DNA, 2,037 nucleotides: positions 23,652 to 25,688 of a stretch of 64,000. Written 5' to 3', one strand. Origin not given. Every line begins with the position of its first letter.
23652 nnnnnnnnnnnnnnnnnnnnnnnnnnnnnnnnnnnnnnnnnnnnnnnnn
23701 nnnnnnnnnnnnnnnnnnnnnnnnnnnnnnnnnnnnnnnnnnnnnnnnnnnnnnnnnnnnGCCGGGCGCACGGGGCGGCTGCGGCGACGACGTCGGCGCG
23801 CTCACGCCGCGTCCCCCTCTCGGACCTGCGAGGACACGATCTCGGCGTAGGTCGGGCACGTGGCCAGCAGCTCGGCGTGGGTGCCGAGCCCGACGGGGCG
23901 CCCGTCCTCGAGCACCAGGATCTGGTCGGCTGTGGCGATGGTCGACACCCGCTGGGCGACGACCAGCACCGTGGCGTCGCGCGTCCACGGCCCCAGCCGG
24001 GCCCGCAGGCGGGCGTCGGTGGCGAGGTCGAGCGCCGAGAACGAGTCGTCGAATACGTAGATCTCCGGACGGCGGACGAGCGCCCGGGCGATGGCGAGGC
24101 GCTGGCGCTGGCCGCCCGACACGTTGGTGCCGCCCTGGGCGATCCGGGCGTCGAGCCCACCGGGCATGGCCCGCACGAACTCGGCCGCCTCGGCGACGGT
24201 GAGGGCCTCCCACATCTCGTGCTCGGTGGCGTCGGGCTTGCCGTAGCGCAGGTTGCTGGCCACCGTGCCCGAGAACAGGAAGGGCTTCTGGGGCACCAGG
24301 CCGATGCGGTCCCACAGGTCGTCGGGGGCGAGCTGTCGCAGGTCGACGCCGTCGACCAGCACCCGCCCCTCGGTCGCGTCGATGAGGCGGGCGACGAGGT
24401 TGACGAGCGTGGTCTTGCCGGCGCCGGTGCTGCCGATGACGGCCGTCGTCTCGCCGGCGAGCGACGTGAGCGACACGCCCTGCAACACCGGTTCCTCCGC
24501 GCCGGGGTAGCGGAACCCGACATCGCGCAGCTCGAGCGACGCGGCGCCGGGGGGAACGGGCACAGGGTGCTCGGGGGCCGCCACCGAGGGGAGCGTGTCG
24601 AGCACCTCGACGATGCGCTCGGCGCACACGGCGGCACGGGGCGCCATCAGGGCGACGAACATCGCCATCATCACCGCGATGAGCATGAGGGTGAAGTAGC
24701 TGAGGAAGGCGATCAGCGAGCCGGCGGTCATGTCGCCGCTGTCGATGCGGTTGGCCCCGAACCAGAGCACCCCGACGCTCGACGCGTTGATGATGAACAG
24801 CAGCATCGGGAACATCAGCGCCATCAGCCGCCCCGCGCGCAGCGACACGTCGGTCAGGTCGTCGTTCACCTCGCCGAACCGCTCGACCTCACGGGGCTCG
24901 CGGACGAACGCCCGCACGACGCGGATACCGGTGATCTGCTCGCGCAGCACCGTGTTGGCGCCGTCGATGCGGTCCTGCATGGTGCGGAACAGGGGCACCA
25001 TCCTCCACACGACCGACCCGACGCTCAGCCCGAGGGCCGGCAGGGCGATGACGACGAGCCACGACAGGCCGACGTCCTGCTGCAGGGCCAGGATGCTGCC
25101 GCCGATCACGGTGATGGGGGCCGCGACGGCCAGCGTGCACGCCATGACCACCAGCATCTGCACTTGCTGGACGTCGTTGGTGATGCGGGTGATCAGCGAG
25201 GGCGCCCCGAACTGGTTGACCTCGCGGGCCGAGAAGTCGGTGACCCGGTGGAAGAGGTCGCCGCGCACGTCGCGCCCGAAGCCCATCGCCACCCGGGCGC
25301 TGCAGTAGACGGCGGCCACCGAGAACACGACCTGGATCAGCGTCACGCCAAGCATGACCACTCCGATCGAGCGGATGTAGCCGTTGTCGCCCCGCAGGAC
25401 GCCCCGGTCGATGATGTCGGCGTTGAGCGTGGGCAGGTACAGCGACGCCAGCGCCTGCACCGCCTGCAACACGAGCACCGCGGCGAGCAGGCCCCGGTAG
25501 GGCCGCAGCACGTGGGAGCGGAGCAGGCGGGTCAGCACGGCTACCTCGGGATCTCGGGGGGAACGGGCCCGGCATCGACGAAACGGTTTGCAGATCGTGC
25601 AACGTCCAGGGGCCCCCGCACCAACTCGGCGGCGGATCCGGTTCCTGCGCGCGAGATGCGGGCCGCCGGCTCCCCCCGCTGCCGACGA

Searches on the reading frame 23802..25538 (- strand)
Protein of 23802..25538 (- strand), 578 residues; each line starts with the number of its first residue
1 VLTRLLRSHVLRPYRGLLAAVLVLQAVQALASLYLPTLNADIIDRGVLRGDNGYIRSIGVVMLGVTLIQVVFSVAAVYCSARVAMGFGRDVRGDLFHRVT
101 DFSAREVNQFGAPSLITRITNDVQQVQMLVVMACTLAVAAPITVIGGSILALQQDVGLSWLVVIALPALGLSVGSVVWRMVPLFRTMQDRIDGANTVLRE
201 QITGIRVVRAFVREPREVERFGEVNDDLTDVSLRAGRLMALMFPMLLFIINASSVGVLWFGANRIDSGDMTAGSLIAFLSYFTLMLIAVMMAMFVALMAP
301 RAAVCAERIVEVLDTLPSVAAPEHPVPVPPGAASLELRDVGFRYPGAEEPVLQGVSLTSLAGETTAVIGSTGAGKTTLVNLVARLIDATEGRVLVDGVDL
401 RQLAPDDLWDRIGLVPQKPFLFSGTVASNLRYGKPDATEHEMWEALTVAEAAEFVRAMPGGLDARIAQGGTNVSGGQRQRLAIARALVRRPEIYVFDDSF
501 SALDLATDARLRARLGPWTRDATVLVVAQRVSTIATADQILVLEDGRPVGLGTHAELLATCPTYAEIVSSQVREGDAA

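Call 54: search_protein_families(library=pfam, proteins=[window:23802-25538:-], max_evalue=0.00001)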
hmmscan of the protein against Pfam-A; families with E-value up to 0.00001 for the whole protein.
window:23802-25538:- (578 aa): 2 families
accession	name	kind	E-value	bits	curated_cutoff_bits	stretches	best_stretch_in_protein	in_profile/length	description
PF00664.28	ABC_membrane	-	5.9e-46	157.8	28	1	19-286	2-271/274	ABC transporter transmembrane region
PF00005.33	ABC_tran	-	8.9e-27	94.8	25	1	352-500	1-136/137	ABC transporter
